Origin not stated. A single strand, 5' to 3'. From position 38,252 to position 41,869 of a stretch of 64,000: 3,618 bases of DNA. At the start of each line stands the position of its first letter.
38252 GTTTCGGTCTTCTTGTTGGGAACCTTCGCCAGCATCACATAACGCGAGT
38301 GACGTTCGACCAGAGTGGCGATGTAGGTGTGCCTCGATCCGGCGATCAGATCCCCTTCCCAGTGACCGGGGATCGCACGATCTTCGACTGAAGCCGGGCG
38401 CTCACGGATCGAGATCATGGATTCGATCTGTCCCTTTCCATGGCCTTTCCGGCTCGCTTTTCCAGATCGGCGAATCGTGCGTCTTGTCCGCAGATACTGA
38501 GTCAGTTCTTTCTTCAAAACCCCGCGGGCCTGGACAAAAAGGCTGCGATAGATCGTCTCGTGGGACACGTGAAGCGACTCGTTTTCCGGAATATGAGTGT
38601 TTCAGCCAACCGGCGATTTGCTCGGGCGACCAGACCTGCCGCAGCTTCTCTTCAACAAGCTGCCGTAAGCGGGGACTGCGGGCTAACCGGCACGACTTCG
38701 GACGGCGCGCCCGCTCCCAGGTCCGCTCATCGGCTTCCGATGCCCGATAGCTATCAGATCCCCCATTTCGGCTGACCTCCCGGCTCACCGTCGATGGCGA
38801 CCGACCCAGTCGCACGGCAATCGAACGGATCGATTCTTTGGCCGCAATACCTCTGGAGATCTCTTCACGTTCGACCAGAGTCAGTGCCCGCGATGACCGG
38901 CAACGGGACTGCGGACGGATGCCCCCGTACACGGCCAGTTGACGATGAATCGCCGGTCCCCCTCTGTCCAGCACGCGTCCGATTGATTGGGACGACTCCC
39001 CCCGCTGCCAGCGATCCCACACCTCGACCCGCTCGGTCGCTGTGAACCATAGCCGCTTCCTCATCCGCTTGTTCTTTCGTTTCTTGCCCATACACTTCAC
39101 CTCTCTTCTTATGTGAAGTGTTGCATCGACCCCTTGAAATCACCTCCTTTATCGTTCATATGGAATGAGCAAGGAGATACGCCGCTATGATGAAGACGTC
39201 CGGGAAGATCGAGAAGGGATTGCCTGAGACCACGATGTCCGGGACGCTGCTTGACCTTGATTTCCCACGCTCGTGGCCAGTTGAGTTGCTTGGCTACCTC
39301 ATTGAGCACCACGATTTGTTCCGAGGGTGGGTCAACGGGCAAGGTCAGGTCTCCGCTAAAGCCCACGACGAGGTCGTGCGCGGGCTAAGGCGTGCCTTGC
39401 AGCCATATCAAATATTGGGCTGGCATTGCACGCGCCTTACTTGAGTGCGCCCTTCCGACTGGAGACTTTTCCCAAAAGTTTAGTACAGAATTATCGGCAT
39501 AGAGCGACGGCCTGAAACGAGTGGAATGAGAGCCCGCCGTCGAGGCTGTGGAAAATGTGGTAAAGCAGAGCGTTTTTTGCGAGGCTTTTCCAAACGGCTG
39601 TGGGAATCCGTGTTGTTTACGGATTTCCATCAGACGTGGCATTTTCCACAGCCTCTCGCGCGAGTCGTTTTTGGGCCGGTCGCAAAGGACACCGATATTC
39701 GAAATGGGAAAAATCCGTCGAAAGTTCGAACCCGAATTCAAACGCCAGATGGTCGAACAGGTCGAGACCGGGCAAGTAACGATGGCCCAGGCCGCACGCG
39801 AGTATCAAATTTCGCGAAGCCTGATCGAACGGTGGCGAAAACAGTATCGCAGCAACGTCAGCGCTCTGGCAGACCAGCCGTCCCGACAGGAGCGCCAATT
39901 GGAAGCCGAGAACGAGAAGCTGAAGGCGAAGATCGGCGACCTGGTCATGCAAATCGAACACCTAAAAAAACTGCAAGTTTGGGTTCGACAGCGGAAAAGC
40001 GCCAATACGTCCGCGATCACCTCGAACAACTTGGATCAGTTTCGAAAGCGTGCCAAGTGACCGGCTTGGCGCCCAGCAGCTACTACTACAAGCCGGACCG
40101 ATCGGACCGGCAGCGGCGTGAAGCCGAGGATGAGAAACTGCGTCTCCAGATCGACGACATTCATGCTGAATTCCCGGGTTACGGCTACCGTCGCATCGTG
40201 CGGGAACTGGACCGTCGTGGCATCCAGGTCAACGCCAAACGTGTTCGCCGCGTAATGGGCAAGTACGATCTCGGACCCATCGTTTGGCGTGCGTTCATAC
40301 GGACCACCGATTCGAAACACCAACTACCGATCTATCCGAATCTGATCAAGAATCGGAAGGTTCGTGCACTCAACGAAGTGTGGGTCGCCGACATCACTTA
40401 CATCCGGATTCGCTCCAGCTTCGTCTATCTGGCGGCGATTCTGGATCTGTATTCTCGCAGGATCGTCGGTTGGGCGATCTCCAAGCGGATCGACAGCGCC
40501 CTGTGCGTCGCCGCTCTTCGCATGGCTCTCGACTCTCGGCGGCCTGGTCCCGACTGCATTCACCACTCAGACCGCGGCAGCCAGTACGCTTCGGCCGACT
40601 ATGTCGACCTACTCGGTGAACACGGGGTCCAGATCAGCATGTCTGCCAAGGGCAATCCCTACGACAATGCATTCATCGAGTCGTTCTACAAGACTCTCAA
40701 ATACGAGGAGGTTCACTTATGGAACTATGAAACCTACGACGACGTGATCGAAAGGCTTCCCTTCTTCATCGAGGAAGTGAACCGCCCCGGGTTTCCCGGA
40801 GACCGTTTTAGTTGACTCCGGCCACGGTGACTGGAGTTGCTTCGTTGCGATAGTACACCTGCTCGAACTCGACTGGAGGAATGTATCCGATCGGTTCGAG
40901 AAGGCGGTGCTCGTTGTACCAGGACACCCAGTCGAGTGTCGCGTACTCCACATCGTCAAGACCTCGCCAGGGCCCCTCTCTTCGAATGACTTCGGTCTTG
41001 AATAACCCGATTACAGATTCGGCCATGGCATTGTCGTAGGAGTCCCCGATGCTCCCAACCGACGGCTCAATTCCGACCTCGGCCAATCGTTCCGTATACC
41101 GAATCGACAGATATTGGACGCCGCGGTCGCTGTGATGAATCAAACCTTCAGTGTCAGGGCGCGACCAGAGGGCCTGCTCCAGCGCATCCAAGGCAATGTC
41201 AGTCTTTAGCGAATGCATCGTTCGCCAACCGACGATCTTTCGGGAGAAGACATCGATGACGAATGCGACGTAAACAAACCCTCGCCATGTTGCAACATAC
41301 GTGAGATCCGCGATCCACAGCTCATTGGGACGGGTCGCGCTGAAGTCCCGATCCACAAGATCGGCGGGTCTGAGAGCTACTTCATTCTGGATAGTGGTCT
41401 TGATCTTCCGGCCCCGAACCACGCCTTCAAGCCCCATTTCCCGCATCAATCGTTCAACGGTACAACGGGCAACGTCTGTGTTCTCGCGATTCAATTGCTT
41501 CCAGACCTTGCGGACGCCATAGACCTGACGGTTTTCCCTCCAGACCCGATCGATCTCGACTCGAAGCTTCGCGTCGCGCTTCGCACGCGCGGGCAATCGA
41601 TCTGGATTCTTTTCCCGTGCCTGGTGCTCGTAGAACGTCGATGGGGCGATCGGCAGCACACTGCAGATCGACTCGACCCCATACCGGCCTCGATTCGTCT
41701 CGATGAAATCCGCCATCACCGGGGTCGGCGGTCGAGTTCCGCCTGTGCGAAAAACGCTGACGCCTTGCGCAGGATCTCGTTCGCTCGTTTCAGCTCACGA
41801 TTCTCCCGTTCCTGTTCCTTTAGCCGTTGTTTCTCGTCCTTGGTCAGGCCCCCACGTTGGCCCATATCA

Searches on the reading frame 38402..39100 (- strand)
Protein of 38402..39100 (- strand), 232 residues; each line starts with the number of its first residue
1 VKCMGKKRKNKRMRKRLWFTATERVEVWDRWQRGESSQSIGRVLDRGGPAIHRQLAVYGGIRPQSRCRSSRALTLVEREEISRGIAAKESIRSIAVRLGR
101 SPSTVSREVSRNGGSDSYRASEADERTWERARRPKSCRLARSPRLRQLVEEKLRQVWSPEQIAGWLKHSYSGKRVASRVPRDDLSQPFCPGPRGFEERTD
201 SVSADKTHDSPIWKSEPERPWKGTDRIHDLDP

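Call 7: search_protein_families(library=pfam, proteins=[window:38402-39100:-], max_evalue=0.01)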
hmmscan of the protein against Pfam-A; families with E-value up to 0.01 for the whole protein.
window:38402-39100:- (232 aa): 3 families
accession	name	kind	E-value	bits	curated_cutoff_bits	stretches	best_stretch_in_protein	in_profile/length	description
PF13936.12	HTH_38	-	2.1e-20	72.6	27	1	71-112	3-44/44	Helix-turn-helix domain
PF13384.12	HTH_23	-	1.3e-05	25.3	24.6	1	77-114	6-45/50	Homeodomain-like domain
PF13518.12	HTH_28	-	0.0047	17.4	25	1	77-111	1-35/52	Helix-turn-helix domain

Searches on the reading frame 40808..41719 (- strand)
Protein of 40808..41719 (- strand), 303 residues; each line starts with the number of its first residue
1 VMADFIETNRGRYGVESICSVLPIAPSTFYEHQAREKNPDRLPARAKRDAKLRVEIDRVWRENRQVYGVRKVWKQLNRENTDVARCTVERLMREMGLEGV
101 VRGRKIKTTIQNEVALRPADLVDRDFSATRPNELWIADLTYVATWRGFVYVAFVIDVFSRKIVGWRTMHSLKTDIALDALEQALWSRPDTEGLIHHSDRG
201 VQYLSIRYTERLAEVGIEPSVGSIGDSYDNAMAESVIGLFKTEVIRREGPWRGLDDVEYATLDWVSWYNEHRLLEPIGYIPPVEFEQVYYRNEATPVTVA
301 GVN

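Call 23: search_protein_families(library=pfam, proteins=[window:40808-41719:-], max_evalue=0.001)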
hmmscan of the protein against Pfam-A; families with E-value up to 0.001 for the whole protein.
window:40808-41719:- (303 aa): 4 families
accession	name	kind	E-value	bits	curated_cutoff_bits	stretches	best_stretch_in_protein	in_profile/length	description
PF00665.32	rve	-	6.4e-24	84.6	32.6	1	129-226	2-101/102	Integrase core domain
PF13276.12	HTH_21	-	4.8e-20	72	28.1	1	48-105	2-60/60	HTH-like domain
PF13683.12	rve_3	-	2.7e-11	43.5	26.5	1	216-282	2-67/67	Integrase core domain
PF13333.12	rve_2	-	4.9e-06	27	22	1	234-287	1-53/56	Integrase core domain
